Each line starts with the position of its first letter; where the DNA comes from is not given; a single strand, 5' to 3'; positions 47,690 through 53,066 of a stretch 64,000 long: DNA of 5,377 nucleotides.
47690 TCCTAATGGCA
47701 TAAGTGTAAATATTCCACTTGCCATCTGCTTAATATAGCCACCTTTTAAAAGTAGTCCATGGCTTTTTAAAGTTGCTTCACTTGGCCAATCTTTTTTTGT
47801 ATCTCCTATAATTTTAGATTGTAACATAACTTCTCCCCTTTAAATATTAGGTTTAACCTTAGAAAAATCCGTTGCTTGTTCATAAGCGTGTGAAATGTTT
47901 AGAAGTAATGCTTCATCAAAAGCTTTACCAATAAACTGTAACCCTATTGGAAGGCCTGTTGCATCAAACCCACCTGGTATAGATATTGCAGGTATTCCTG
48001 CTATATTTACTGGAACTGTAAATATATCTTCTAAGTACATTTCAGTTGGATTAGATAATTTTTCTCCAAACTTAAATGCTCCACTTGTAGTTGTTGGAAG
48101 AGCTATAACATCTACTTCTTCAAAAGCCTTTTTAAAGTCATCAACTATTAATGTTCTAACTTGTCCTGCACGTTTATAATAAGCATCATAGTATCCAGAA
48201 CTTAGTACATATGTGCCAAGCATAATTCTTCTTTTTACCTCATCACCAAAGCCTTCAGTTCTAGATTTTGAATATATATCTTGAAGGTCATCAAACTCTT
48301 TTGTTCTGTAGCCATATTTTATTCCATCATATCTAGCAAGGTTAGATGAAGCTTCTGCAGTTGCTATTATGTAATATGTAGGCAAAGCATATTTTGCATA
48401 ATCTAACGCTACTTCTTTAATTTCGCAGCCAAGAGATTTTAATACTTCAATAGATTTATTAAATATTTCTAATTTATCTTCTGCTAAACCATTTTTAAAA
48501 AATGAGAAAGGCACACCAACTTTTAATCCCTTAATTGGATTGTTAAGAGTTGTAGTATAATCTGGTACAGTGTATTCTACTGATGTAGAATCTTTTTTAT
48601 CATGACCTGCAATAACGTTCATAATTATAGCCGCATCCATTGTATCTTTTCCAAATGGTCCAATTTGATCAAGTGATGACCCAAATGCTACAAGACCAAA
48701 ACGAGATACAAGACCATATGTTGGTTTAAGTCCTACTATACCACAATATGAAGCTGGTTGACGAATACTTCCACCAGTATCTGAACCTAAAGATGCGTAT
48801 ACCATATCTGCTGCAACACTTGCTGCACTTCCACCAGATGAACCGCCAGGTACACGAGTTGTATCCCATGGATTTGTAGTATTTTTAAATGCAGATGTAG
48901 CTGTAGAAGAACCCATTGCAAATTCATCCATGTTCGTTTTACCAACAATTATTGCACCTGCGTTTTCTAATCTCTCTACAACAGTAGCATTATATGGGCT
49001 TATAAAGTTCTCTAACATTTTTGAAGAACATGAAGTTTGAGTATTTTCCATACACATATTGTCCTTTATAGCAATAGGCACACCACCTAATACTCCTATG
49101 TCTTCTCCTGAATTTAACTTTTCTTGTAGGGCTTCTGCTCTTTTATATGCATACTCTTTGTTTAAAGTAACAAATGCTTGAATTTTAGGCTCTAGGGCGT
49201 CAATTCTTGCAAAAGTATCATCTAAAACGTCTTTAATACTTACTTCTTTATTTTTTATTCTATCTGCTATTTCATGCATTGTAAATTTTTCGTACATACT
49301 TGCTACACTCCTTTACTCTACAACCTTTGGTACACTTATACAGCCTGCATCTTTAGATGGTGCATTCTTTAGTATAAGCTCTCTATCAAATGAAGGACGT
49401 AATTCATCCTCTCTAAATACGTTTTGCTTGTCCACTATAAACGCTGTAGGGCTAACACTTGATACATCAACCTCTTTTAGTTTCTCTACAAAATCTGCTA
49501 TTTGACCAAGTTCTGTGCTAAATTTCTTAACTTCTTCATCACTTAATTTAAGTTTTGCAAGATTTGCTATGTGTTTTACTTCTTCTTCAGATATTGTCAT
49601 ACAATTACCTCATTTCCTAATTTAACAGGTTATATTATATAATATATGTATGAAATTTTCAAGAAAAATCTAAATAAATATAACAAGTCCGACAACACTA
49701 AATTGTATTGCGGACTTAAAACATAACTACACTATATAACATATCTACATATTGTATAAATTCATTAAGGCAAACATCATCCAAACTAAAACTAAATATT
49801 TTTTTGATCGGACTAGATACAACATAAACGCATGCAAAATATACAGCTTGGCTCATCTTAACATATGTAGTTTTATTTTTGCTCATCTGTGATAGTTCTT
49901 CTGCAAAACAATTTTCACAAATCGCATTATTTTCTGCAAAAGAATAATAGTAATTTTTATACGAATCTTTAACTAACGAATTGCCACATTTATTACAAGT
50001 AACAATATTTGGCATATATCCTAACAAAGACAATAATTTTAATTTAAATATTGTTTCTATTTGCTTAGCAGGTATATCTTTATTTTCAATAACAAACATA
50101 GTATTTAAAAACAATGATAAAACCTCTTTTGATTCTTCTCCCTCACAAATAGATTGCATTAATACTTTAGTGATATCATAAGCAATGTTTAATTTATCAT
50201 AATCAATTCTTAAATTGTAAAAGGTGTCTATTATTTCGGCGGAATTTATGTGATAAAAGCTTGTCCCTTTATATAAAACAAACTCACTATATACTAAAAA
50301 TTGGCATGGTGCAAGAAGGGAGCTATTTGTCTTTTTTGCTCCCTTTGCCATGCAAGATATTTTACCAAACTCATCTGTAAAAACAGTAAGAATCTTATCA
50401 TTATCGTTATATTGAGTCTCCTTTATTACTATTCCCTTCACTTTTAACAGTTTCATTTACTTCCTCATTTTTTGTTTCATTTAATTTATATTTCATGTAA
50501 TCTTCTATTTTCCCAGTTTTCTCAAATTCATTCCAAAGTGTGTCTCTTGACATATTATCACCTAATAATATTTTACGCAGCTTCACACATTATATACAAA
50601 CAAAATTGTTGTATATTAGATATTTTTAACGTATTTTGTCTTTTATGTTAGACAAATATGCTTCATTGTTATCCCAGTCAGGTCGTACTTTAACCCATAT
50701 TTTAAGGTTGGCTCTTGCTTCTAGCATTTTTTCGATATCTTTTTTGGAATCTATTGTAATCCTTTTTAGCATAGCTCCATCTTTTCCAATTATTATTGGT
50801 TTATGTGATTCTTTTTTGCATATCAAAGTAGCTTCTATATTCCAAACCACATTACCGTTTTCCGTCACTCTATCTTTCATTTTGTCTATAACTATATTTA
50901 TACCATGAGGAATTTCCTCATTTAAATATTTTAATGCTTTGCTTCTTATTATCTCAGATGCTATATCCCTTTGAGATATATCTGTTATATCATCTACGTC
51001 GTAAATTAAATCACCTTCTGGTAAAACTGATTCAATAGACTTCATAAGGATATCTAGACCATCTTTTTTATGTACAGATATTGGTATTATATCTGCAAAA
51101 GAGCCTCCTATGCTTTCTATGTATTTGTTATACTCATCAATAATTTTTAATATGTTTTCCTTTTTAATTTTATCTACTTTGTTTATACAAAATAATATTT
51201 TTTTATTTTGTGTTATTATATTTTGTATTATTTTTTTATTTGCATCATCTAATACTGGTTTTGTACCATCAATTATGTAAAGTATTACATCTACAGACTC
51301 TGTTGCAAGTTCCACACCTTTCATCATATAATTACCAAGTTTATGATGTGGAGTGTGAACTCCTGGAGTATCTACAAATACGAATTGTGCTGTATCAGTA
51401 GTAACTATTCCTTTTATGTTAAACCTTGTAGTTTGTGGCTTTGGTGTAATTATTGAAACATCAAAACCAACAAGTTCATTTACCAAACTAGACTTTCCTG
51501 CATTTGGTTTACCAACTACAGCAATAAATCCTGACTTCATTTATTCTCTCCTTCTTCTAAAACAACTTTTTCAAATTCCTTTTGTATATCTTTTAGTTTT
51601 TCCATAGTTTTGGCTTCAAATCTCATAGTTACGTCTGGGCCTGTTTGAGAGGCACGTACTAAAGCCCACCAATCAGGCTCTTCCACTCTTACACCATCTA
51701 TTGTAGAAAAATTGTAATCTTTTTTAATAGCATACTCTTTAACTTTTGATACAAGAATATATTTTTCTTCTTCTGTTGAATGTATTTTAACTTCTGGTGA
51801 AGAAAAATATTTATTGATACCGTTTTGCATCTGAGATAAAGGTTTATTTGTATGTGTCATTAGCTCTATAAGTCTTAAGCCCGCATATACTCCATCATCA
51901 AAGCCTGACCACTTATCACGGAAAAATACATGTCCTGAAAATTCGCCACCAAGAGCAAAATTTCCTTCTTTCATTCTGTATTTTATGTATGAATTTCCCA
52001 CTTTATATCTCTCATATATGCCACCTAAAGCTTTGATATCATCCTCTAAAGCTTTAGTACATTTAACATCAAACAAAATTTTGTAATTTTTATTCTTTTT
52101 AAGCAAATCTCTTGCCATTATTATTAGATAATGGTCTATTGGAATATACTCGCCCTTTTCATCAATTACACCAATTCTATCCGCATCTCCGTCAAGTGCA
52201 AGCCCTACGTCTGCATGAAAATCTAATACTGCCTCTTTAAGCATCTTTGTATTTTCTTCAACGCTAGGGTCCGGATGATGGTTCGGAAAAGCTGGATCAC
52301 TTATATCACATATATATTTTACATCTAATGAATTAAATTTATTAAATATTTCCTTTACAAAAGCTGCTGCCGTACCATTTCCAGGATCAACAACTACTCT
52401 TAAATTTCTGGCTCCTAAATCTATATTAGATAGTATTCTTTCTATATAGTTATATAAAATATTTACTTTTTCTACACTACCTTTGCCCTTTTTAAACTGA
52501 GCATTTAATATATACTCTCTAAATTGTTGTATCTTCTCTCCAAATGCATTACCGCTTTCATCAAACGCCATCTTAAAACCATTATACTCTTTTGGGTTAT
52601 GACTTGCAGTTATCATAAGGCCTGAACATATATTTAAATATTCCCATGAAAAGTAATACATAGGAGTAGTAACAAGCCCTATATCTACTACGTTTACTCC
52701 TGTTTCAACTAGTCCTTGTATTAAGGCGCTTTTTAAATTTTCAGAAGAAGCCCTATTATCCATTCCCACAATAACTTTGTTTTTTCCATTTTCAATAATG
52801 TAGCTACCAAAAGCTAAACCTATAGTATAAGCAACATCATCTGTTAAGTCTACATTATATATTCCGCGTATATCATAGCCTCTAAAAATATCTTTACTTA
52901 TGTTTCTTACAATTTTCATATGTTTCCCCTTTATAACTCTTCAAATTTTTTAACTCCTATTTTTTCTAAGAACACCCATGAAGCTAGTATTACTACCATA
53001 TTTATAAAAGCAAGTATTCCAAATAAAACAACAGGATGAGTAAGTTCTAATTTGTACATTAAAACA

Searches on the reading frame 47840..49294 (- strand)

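Call 53: search_protein_families(library=pfam, proteins=[window:47840-49294:-], max_evalue=0.00001)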
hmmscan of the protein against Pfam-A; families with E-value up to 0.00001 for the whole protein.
window:47840-49294:- (484 aa): 1 family
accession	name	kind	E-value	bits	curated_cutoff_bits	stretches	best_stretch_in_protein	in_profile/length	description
PF01425.27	Amidase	-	1e-157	526.2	27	1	23-465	2-445/445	Amidase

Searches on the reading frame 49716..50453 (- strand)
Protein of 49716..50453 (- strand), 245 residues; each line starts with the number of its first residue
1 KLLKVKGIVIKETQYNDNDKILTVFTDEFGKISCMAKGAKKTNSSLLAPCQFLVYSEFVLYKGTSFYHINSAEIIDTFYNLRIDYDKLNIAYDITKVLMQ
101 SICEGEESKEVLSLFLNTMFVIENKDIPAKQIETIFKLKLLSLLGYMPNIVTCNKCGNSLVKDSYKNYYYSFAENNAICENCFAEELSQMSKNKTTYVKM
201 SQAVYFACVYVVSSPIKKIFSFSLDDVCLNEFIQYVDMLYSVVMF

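Call 53: search_protein_families(library=pfam, proteins=[window:49716-50453:-], max_evalue=0.00001)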
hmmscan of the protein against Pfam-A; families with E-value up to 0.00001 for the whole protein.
window:49716-50453:- (245 aa): 2 families
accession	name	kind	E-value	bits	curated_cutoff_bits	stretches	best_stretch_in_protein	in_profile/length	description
PF11967.14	RecO_N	-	4.4e-22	78.4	27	1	3-78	4-80/80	Recombination protein O N terminal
PF02565.21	RecO_C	-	1.8e-13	51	22.1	1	84-196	3-109/157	Recombination protein O C terminal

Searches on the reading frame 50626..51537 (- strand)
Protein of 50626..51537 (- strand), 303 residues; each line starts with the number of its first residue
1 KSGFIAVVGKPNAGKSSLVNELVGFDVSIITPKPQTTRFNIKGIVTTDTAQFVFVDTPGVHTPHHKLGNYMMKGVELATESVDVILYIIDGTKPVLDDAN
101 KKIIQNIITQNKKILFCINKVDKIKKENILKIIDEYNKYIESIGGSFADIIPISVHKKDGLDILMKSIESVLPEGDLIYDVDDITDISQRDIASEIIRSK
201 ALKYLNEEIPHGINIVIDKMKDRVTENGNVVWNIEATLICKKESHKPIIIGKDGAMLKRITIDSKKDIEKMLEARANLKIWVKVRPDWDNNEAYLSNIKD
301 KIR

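Call 53: search_protein_families(library=pfam, proteins=[window:50626-51537:-], max_evalue=0.00001)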
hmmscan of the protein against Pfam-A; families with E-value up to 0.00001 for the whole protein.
window:50626-51537:- (303 aa): 6 families
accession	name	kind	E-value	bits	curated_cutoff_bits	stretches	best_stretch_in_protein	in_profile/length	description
PF01926.29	MMR_HSR1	-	4.6e-24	85.2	21.9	1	5-120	2-113/113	50S ribosome-binding GTPase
PF07650.23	KH_2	-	1.2e-13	51.1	22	1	208-288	1-77/78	KH domain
PF02421.24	FeoB_N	-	7e-13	48.8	27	1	5-167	3-155/156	Ferrous iron transport protein B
PF00350.29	Dynamin_N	-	4.8e-12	46.7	27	1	5-39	1-35/168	Dynamin family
PF00009.33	GTP_EFTU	-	1.3e-11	44.9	26.5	1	31-173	56-187/188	Elongation factor Tu GTP binding domain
PF04670.18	Gtr1_RagA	-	7.6e-06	25.9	22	0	8-143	5-143/232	Gtr1/RagA G protein conserved region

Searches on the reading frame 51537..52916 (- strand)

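Call 53: search_protein_families(library=pfam, proteins=[window:51537-52916:-], max_evalue=0.00001)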
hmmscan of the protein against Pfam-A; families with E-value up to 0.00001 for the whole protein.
window:51537-52916:- (459 aa): 3 families
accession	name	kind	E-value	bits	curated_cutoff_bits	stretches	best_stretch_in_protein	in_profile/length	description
PF02878.22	PGM_PMM_I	-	5.1e-37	127.1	22.5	1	9-140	2-135/138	Phosphoglucomutase/phosphomannomutase, alpha/beta/alpha domain I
PF02880.22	PGM_PMM_III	-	5e-26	91.5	20.7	1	261-369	3-114/115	Phosphoglucomutase/phosphomannomutase, alpha/beta/alpha domain III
PF02879.22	PGM_PMM_II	-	5e-25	88.5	29.3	1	157-255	3-103/103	Phosphoglucomutase/phosphomannomutase, alpha/beta/alpha domain II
